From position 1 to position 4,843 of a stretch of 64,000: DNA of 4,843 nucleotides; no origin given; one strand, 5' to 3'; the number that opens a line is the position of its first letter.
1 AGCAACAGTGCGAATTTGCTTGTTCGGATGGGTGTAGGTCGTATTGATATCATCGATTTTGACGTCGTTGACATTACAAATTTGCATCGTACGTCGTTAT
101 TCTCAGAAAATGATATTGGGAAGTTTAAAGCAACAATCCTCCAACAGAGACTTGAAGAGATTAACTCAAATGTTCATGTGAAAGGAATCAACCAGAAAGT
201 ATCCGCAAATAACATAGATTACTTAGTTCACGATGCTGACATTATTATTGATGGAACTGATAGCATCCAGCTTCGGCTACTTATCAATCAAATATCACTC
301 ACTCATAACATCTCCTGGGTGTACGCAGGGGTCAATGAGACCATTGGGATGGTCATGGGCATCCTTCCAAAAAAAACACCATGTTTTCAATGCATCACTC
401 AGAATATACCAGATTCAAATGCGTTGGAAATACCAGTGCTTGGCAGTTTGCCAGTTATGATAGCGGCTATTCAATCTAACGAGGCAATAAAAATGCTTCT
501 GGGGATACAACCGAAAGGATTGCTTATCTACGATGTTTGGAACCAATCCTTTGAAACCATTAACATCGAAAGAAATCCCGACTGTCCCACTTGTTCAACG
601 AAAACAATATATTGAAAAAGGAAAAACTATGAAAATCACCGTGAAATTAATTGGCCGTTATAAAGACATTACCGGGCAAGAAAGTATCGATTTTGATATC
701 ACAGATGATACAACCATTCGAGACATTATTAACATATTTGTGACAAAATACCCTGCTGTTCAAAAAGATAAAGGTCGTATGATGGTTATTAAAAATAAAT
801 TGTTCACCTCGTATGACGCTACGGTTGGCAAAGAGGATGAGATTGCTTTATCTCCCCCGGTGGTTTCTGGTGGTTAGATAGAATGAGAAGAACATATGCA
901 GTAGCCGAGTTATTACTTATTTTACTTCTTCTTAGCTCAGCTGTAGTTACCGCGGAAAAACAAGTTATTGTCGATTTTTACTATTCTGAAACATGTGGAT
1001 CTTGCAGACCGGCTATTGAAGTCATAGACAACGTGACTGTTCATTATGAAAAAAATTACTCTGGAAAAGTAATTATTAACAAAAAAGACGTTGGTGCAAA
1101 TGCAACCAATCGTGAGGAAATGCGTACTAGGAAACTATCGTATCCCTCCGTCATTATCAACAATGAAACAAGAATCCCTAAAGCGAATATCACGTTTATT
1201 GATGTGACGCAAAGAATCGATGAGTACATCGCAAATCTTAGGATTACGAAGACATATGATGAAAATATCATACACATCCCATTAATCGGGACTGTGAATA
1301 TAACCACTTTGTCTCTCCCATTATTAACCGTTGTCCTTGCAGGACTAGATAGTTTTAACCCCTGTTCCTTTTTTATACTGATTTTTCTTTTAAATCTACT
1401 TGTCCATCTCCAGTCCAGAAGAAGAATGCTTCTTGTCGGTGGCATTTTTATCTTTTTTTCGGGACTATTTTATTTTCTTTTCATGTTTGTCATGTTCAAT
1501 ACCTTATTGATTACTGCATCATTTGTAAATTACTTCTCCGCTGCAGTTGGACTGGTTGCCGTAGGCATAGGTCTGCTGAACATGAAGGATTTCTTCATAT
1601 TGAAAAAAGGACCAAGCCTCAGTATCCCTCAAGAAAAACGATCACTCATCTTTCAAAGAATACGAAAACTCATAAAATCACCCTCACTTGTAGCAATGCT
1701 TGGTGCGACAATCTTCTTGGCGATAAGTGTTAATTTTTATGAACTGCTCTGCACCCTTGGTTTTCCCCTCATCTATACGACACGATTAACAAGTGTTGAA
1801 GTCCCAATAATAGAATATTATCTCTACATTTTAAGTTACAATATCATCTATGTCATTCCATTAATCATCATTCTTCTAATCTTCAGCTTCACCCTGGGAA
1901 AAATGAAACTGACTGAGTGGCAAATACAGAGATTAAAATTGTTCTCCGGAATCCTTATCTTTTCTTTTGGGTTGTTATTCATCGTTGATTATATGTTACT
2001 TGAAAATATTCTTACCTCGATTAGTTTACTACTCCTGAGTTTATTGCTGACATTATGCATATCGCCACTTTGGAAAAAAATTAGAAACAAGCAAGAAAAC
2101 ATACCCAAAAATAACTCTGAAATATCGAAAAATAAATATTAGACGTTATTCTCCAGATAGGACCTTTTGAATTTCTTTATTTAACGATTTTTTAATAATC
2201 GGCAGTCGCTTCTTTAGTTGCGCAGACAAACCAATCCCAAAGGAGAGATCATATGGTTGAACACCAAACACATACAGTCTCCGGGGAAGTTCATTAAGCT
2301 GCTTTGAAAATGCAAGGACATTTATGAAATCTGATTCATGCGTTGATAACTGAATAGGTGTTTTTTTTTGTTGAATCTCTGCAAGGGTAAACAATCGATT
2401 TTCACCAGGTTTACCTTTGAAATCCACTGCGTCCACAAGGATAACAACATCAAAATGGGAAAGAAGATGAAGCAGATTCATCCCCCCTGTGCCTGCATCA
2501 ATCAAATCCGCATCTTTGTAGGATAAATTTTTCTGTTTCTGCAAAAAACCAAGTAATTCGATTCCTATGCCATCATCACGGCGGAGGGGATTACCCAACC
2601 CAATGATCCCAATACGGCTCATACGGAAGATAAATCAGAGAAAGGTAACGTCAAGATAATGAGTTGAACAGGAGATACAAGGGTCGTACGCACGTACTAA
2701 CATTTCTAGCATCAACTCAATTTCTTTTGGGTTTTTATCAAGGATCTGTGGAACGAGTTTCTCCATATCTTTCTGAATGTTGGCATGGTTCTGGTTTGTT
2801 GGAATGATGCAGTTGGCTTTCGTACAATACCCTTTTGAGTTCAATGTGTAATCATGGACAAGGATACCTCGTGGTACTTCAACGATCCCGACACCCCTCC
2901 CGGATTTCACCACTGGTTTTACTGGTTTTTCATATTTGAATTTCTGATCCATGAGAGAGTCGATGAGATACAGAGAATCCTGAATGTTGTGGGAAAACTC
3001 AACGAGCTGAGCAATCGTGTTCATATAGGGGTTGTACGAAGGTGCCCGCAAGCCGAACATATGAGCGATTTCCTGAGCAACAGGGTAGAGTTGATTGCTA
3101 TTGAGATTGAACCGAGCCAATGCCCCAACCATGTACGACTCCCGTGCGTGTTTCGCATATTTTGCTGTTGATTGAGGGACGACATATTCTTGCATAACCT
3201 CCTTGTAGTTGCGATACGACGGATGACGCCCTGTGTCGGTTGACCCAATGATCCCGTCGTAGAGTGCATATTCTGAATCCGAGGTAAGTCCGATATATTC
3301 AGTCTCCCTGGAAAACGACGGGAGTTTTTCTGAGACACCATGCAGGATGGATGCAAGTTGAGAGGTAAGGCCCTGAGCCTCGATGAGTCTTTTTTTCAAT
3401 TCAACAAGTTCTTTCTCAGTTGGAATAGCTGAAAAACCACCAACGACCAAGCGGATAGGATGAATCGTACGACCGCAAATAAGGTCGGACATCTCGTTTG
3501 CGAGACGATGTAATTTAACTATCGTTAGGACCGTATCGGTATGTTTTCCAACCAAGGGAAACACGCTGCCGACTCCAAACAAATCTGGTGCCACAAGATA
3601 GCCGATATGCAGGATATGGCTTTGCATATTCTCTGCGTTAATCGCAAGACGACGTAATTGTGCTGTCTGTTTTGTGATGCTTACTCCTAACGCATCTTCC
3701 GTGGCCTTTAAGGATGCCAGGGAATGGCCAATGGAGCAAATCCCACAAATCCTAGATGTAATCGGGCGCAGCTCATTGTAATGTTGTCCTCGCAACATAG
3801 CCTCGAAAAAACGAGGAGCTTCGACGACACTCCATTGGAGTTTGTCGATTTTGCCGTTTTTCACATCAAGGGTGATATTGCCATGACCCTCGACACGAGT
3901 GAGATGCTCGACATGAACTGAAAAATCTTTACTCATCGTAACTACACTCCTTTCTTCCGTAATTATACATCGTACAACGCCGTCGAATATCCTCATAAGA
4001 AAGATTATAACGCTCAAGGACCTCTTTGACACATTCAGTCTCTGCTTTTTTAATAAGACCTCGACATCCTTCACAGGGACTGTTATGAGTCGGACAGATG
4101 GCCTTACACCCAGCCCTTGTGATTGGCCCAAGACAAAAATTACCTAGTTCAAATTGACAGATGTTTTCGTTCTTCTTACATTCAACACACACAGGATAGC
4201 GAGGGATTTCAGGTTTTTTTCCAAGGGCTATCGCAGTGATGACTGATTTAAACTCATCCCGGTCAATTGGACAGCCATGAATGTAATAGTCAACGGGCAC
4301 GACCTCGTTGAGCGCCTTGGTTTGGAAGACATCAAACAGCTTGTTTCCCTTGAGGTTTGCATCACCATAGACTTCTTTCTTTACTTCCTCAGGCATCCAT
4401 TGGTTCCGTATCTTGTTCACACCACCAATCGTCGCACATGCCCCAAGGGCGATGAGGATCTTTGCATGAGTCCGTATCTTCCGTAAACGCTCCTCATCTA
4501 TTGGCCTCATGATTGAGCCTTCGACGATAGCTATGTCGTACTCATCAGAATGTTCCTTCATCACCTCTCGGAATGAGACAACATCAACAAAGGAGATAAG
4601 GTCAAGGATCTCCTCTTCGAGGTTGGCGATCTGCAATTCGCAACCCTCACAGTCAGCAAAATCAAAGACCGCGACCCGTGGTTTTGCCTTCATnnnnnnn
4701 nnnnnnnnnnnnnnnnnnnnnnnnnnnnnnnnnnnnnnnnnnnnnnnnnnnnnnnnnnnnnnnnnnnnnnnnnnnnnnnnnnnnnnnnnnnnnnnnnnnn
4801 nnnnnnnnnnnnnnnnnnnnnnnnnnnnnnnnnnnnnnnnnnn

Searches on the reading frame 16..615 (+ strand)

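Call 36: search_protein_families(library=pfam, proteins=[window:16-615:+], max_evalue=0.0001)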
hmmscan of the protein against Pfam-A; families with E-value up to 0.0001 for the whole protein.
window:16-615:+ (199 aa): 1 family
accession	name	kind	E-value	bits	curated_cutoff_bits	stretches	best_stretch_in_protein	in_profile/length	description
PF00899.27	ThiF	-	2.1e-52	178.1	28.1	1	1-192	38-238/238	ThiF family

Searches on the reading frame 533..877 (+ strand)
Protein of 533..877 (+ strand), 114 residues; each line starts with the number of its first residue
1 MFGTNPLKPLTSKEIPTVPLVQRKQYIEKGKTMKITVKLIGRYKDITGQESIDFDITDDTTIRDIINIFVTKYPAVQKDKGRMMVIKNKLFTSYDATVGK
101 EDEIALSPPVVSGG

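Call 39: search_protein_families(library=pfam, proteins=[window:533-877:+], max_evalue=0.0001)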
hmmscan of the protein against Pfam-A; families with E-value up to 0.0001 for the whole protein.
window:533-877:+ (114 aa): 1 family
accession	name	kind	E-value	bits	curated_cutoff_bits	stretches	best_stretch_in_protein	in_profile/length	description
PF02597.26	ThiS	-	8.2e-06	26.7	22.5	1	37-113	1-75/76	ThiS family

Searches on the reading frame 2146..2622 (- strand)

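Call 36: search_protein_families(library=pfam, proteins=[window:2146-2622:-], max_evalue=0.0001)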
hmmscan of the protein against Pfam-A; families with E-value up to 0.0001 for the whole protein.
window:2146-2622:- (158 aa): 1 family
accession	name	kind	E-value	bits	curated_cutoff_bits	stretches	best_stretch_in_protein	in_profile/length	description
PF01750.23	HycI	-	3.5e-23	82.3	23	1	34-143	12-123/130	Hydrogenase maturation protease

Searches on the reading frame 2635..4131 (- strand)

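Call 36: search_protein_families(library=pfam, proteins=[window:2635-4131:-], max_evalue=0.0001)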
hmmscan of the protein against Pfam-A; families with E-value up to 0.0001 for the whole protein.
window:2635-4131:- (498 aa): 1 family
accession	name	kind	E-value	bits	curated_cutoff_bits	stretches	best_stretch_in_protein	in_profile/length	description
PF00374.24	NiFeSe_Hases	-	1.4e-27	97.3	25.8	2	107-189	1-83/508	Nickel-dependent hydrogenase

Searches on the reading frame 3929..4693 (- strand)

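Call 36: search_protein_families(library=pfam, proteins=[window:3929-4693:-], max_evalue=0.0001)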
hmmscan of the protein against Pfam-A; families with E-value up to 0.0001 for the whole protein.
window:3929-4693:- (254 aa): 1 family
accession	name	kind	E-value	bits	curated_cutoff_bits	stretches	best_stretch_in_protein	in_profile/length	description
PF01058.29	Oxidored_q6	-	8.2e-26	90.7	27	1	15-154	1-127/128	NADH ubiquinone oxidoreductase, 20 Kd subunit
